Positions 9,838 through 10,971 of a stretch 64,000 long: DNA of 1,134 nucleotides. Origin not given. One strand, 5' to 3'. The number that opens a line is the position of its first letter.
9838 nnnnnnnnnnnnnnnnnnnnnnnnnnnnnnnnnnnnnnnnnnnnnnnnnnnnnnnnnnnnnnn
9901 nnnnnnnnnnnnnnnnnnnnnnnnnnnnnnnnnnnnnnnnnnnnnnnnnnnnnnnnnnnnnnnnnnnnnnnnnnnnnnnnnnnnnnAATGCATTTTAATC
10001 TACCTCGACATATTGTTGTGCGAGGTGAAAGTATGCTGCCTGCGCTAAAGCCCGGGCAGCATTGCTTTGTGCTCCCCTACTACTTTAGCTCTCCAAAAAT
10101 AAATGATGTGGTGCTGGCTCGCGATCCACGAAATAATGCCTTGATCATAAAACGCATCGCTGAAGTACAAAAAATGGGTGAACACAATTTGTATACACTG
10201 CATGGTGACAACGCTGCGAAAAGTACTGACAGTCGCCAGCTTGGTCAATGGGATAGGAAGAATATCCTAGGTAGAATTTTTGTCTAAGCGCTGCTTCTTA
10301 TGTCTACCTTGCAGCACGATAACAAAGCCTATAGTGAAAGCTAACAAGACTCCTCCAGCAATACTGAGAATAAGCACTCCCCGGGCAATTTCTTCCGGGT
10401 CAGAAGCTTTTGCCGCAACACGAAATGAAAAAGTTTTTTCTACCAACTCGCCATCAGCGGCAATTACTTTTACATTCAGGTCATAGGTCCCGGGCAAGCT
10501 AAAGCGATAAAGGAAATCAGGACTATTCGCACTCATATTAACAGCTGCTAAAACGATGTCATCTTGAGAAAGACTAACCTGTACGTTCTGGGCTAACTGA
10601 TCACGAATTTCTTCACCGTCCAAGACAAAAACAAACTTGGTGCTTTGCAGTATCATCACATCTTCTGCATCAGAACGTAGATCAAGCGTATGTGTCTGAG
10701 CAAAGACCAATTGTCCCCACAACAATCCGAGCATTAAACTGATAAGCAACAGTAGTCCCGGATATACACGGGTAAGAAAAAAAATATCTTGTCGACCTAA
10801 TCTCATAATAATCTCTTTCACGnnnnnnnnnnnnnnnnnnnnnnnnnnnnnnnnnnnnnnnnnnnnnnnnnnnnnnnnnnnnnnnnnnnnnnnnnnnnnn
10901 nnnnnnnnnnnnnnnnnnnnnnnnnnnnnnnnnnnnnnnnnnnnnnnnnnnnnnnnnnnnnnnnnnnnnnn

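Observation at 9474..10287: Ni-superoxide dismutase with its SodX maturation peptidase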

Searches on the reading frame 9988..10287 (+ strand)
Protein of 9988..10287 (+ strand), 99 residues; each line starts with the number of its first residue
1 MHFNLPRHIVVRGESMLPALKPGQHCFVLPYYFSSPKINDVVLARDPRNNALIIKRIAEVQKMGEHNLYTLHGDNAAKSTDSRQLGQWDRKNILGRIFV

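Call 3: search_protein_families(library=pfam, proteins=[window:9988-10287:+], max_evalue=0.01)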
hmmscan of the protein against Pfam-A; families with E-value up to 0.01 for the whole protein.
window:9988-10287:+ (99 aa): 2 families
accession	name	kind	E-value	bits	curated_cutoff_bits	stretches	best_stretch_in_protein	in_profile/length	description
PF10502.14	Peptidase_S26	-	4e-12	46.8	22.9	2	8-58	25-78/168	Signal peptidase, peptidase S26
PF00717.28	Peptidase_S24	-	0.0016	18.5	23.3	1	10-97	39-115/116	Peptidase S24-like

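Call 4: search_protein_families(library=ncbifam, proteins=[window:9988-10287:+], max_evalue=0.01)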
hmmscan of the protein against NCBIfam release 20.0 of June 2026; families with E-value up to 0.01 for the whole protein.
window:9988-10287:+ (99 aa): 4 families
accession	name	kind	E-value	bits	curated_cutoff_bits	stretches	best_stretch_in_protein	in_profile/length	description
TIGR02754.1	sod_Ni_protease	equivalog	1.5e-15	57.4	63.25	1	11-97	3-88/90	nickel-type superoxide dismutase maturation protease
TIGR02227.1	sigpep_I_bact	equivalog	8.8e-13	48.4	47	2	8-58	22-75/162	signal peptidase I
TIGR02228.1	sigpep_I_arch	equivalog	6.2e-08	32.7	51.85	1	8-77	33-102/158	signal peptidase I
NF046067.1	SigPepSipWBacil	equivalog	0.00019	21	190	1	14-79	46-111/189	signal peptidase I SipW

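Call 59: find_homologous_proteins(query=window:9988-10287:+, max_evalue=0.00001)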
Query window:9988-10287:+ (99 aa): 9 proteins with E <= 0.00001 among 13 candidates.
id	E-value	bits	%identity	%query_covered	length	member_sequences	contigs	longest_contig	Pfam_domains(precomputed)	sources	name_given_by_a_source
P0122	6.6e-50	185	100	85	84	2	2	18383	PF10502.15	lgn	-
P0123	3.8e-15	74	46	100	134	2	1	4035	PF10502.15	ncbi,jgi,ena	-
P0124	2.8e-13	68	47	100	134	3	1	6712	PF00717.29,PF10502.15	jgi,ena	-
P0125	2.0e-12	65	47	98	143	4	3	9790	PF00717.29,PF10502.15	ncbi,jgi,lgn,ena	-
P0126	3.0e-11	61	43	98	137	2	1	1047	PF10502.15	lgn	-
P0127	1.2e-10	59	44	99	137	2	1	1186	PF10502.15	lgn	-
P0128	5.5e-10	57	46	91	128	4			PF10502.15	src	-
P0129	8.2e-10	56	40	99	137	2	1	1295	PF10502.15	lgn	-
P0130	2.9e-7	48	44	89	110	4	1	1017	PF10502.15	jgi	jgi:signal peptidase I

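Call 60: find_encoding_contigs(protein=P0125, flank=4000, max_places=2)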
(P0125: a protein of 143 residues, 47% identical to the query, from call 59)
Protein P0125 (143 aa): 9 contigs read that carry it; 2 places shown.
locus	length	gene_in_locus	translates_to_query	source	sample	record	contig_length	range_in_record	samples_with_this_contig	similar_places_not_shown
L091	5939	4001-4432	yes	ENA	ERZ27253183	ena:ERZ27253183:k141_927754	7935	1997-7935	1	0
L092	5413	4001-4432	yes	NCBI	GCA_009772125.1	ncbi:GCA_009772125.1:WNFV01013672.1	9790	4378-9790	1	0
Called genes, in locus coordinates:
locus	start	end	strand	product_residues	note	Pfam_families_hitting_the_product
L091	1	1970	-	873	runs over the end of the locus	PF13510:Fer2_4, PF10588:NADH-G_4Fe-4S_3 (faint), PF12838:Fer4_7 (weak), PF22117:Fer4_Nqo3, PF04879:Molybdop_Fe4S4, PF00384:Molybdopterin, PF01568:Molydop_binding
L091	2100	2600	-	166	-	PF13183:Fer4_8 (faint), PF14697:Fer4_21 (faint), PF25160:LdpA_Fe-S-bd (faint), PF00037:Fer4 (weak), PF13237:Fer4_10 (weak), PF12838:Fer4_7, PF13187:Fer4_9 (weak), PF00037:Fer4, +4 more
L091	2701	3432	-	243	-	-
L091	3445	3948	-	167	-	PF09055:Sod_Ni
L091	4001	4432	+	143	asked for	PF10502:Peptidase_S26, PF00717:Peptidase_S24 (weak), PF10502:Peptidase_S26 (weak)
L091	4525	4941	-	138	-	-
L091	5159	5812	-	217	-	PF01058:Oxidored_q6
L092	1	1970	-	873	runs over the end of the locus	PF13510:Fer2_4, PF10588:NADH-G_4Fe-4S_3 (faint), PF12838:Fer4_7 (weak), PF22117:Fer4_Nqo3, PF04879:Molybdop_Fe4S4, PF00384:Molybdopterin, PF01568:Molydop_binding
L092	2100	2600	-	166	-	PF13183:Fer4_8 (faint), PF14697:Fer4_21 (faint), PF25160:LdpA_Fe-S-bd (faint), PF00037:Fer4 (weak), PF13237:Fer4_10 (weak), PF12838:Fer4_7, PF13187:Fer4_9 (weak), PF00037:Fer4, +4 more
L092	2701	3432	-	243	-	-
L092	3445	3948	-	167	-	PF09055:Sod_Ni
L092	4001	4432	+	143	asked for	PF10502:Peptidase_S26, PF00717:Peptidase_S24 (weak), PF10502:Peptidase_S26 (weak)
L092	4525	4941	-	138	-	-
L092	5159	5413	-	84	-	?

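Call 61: find_encoding_contigs(protein=P0124, flank=4000, max_places=2)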
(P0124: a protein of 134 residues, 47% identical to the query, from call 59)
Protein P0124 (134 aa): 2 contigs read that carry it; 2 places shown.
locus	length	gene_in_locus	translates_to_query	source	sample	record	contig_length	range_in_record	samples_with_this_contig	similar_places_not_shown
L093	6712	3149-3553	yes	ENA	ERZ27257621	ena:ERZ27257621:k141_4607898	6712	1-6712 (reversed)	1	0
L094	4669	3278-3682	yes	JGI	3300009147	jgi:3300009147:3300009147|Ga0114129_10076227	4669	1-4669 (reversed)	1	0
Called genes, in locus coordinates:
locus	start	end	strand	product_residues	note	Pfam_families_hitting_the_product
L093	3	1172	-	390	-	?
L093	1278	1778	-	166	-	PF14697:Fer4_21 (faint), PF25160:LdpA_Fe-S-bd (faint), PF00037:Fer4 (weak), PF12797:Fer4_2 (faint), PF13237:Fer4_10 (weak), PF12838:Fer4_7, PF13187:Fer4_9 (weak), PF00037:Fer4, +3 more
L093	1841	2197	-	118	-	-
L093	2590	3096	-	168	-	PF09055:Sod_Ni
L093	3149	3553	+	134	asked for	PF10502:Peptidase_S26, PF00717:Peptidase_S24 (faint), PF10502:Peptidase_S26 (weak)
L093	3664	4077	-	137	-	-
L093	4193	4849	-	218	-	PF01058:Oxidored_q6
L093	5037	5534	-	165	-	PF04237:YjbR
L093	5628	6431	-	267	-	PF09948:PpoB2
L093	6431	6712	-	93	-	?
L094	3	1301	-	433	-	?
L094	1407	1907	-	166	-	PF14697:Fer4_21 (faint), PF25160:LdpA_Fe-S-bd (faint), PF00037:Fer4 (weak), PF12797:Fer4_2 (faint), PF13237:Fer4_10 (weak), PF12838:Fer4_7, PF13187:Fer4_9 (weak), PF00037:Fer4, +3 more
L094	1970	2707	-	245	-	-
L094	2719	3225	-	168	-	PF09055:Sod_Ni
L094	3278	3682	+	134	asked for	PF10502:Peptidase_S26, PF00717:Peptidase_S24 (faint), PF10502:Peptidase_S26 (weak)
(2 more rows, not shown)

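Call 67: predict_structure(alignment_id=A5)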
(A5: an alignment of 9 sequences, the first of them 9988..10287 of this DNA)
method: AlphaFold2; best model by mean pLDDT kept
length: 99 residues; sequences in the alignment: 9
mean_pLDDT: 74.3   pTM: 0.65
mean pLDDT of the five models: 74.3, 73.5, 53.9, 52.8, 51.5
residues with pLDDT >= 90: 9; 70-90: 54; 50-70: 26; < 50: 10
segments of 3 or more residues with pLDDT < 50: 1-4, 78-81
pLDDT, mean of each block of 10 residues (from residue 1): 52 56 76 81 87 87 87 60 73 85
secondary structure, 60 per line:
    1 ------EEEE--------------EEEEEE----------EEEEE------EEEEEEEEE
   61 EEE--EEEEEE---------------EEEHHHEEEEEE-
elements in order: E7-10 E25-30 E41-45 E52-63 E66-71 E87-89 E93-98

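Call 69: fold_search(model_id=the predicted structure, library=pdb)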
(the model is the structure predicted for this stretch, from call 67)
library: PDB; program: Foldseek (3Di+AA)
matches with E <= 10: 776; with E <= 0.001: 1
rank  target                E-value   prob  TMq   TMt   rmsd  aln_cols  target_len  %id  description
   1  4wvj_A                4.6e-04  1.00  0.64  0.15   6.9       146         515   20  Crystal structure of the Type-I signal peptidase from Staphylococcus aureus (SpsB) in complex with an inhibitor peptid (released 2015-09-23)
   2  7p2p_A                1.2e-03  1.00  0.70  0.50   3.9        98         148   22  Human Signal Peptidase Complex Paralog A (SPC-A) (released 2021-10-06)
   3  4wvi_A                2.4e-03  1.00  0.63  0.14   6.9       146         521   20  Crystal structure of the Type-I signal peptidase from Staphylococcus aureus (SpsB) in complex with a substrate peptide (released 2015-09-23)
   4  4wvh_A                2.7e-03  1.00  0.60  0.14   7.0       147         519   20  Crystal structure of the Type-I signal peptidase from Staphylococcus aureus (SpsB) in complex with a substrate peptide (released 2015-09-23)
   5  4n31_A                2.8e-03  1.00  0.71  0.51   7.0       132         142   19  Structure and activity of Streptococcus pyogenes SipA: a signal peptidase homologue essential for pilus polymerisation (released 2014-08-20)
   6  4wvg_A                3.6e-03  1.00  0.68  0.15   6.7       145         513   19  Crystal structure of the Type-I signal peptidase from Staphylococcus aureus (SpsB). (released 2015-09-23)
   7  1t7d_B                8.1e-03  1.00  0.69  0.33  11.4       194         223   14  Crystal structure of Escherichia coli type I signal peptidase in complex with a lipopeptide inhibitor (released 2004-07-13)
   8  4n31_B                9.7e-03  1.00  0.66  0.50   7.1       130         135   19  Structure and activity of Streptococcus pyogenes SipA: a signal peptidase homologue essential for pilus polymerisation (released 2014-08-20)
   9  7p2q_A                1.2e-02  1.00  0.71  0.51   3.1       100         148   21  Human Signal Peptidase Complex Paralog C (SPC-C) (released 2021-10-06)
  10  1t7d_A                3.5e-02  1.00  0.66  0.33  11.6       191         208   15  Crystal structure of Escherichia coli type I signal peptidase in complex with a lipopeptide inhibitor (released 2004-07-13)
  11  6a2r_A                4.4e-02  1.00  0.51  0.51   4.2        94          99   17  Mycobacterium tuberculosis LexA C-domain II (released 2019-01-23)
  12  1b12_C                4.4e-02  0.97  0.46  0.21  10.0        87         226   18  CRYSTAL STRUCTURE OF TYPE 1 SIGNAL PEPTIDASE FROM ESCHERICHIA COLI IN COMPLEX WITH A BETA-LACTAM INHIBITOR (released 1999-12-10)
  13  1kn9_B                5.0e-02  0.96  0.45  0.21  10.0        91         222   19  CRYSTAL STRUCTURE OF A BACTERIAL SIGNAL PEPTIDASE APO-ENZYME, IMPLICATIONS FOR SIGNAL PEPTIDE BINDING AND THE SER-LYS  (released 2002-01-30)
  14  3s04_B                5.3e-02  1.00  0.69  0.33  12.0       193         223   14  Crystal structure of Escherichia coli type I signal peptidase in complex with an Arylomycin Lipoglycopeptide Antibioti (released 2011-10-05)
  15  3s04_A                5.9e-02  0.98  0.49  0.24   8.7        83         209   20  Crystal structure of Escherichia coli type I signal peptidase in complex with an Arylomycin Lipoglycopeptide Antibioti (released 2011-10-05)
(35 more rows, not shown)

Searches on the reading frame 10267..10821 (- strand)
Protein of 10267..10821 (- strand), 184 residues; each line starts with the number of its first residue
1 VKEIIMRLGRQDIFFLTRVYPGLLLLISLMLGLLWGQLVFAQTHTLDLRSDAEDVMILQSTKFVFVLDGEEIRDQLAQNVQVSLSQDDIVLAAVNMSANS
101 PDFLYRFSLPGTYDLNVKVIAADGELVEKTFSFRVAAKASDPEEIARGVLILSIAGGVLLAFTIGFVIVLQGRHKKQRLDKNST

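Call 3: search_protein_families(library=pfam, proteins=[window:10267-10821:-], max_evalue=0.01)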
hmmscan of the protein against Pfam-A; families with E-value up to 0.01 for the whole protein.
window:10267-10821:- (184 aa): 1 family
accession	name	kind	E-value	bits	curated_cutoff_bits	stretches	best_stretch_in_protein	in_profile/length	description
PF04234.18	CopC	-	0.009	17.4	23.3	0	109-135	66-92/92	CopC domain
